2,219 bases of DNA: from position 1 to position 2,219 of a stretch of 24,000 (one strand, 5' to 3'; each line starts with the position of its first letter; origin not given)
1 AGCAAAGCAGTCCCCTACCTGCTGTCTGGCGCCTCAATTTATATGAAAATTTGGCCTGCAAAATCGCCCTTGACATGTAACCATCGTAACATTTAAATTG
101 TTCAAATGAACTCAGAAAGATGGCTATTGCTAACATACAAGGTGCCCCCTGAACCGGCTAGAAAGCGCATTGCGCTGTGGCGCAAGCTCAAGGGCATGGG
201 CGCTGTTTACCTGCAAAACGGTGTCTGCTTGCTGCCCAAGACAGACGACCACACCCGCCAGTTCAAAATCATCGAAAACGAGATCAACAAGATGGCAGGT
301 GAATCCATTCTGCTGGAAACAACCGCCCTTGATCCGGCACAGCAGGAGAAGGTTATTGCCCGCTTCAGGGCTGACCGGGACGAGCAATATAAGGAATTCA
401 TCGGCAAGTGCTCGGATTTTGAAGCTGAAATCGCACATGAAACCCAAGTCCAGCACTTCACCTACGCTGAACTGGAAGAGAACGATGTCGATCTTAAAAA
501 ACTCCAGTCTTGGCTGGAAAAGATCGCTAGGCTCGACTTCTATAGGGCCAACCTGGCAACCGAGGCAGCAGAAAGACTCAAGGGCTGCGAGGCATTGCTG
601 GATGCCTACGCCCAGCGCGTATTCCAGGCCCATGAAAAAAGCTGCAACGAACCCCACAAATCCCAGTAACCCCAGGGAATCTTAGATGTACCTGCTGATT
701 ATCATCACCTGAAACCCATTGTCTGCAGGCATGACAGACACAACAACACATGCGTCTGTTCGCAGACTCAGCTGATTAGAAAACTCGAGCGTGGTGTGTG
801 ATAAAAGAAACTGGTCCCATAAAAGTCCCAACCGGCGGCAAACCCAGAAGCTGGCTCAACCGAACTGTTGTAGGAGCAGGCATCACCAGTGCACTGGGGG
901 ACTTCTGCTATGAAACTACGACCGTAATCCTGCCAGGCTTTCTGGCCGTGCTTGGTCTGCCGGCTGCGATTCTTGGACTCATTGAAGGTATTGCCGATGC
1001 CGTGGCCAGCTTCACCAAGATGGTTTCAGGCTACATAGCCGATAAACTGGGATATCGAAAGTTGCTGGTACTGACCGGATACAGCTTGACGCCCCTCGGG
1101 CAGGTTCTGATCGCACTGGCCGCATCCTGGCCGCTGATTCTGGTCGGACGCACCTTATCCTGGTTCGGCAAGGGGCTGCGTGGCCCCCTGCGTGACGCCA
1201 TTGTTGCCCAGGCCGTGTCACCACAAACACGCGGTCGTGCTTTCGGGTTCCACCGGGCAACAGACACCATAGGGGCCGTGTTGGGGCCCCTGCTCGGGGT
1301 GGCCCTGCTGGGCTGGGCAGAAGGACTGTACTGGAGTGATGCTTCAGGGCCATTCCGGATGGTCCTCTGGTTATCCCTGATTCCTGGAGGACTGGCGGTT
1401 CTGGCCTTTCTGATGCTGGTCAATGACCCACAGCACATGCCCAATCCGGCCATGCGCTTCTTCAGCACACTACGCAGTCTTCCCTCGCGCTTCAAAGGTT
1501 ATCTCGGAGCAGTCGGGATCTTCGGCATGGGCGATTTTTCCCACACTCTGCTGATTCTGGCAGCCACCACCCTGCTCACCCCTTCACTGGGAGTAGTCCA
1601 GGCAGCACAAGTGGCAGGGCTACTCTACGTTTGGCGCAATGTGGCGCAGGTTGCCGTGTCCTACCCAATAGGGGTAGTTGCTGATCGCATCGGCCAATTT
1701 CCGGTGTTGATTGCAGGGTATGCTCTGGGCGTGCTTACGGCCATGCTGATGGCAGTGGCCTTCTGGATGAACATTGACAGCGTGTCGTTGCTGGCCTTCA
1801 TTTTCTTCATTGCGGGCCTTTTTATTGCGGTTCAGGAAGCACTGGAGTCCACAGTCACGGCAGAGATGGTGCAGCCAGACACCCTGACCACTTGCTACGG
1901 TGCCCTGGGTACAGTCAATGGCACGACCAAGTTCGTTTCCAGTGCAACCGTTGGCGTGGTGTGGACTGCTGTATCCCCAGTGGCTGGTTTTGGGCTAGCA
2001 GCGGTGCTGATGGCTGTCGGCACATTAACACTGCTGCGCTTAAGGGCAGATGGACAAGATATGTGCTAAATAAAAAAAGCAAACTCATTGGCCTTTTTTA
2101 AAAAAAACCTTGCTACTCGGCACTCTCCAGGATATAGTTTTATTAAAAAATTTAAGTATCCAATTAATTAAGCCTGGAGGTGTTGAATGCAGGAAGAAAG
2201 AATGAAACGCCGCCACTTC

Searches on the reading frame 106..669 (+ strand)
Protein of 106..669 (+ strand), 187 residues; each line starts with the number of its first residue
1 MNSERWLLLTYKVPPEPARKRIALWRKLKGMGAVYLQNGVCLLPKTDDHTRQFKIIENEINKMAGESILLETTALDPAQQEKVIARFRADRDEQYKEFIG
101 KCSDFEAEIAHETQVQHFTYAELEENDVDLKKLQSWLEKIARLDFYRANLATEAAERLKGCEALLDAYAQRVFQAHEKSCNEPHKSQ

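Call 6: search_protein_families(library=ncbifam, proteins=[window:106-669:+], max_evalue=0.01)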
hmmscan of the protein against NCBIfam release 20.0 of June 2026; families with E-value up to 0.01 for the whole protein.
window:106-669:+ (187 aa): 0 families

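Call 36: search_protein_families(library=pfam, proteins=[window:106-669:+], max_evalue=0.01)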
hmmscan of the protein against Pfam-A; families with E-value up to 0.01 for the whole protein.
window:106-669:+ (187 aa): 2 families
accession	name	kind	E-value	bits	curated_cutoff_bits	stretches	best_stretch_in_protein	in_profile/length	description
PF20229.3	ChrB_N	-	1.2e-42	145.9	23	1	21-178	1-158/159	Protein ChrB, N-terminal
PF20803.2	PaaX_M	-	4.7e-05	23.8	24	1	4-48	6-50/83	PaaX protein central Cas2-like domain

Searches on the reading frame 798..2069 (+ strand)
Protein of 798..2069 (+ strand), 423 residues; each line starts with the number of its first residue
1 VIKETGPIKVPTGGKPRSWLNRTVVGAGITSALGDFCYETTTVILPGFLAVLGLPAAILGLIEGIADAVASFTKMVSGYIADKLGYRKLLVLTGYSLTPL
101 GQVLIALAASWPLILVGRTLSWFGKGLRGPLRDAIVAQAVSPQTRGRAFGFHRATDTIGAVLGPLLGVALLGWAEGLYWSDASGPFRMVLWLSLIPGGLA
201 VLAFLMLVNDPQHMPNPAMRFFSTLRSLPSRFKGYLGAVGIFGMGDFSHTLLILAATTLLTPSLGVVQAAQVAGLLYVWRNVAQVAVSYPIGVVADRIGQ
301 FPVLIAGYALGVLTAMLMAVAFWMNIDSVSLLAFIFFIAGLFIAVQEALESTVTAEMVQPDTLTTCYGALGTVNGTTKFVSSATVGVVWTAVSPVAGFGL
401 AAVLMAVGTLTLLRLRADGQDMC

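Call 6: search_protein_families(library=ncbifam, proteins=[window:798-2069:+], max_evalue=0.01)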
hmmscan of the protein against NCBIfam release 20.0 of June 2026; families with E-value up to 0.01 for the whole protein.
window:798-2069:+ (423 aa): 12 families
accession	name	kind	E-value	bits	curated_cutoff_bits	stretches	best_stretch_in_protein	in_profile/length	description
TIGR00880.1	2_A_01_02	superfamily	4.9e-14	52.6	131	2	72-174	13-114/141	multidrug resistance protein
NF008650.1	PRK11646.1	equivalog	5.3e-14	52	469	1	47-173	36-161/400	multidrug efflux MFS transporter MdtH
TIGR00900.1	2A0121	subfamily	9.7e-10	38.3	319.6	1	268-419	31-181/364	H+ Antiporter protein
TIGR00711.1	efflux_EmrB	subfamily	5.4e-08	32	230.2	1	75-211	55-180/485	DHA2 family efflux MFS transporter permease subunit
TIGR00881.1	2A0104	subfamily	8.7e-08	31.6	407.75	1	42-169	15-142/379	phosphoglycerate transporter protein PgtP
TIGR00894.1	2A0114euk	subfamily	8.6e-07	27.8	626.45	1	70-213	89-225/465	Na(+)-dependent inorganic phosphate cotransporter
NF053757.1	BclibactTpBcbE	equivalog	4.3e-06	25.9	600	1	60-228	40-206/394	bacillibactin exporter BcbE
NF012175.1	tet_MFS_L_K_45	equivalog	3.5e-05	22.8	650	1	71-170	49-148/444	Tet(L)/Tet(K)/Tet(45) family tetracycline efflux MFS transporter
TIGR00895.1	2A0115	subfamily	4.2e-05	22.6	418.55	1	42-174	37-171/398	aromatic acid/H+ symport family MFS transporter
TIGR00898.1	2A0119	subfamily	6.7e-05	21.9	550.75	1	75-183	144-251/506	cation transport protein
NF012183.0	tet_MFS_K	exception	0.00013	21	925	1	71-170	63-162/459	tetracycline efflux MFS transporter Tet(K)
NF012184.0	tet_MFS_45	exception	0.0017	17.4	975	1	71-174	63-166/458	tetracycline efflux MFS transporter Tet(45)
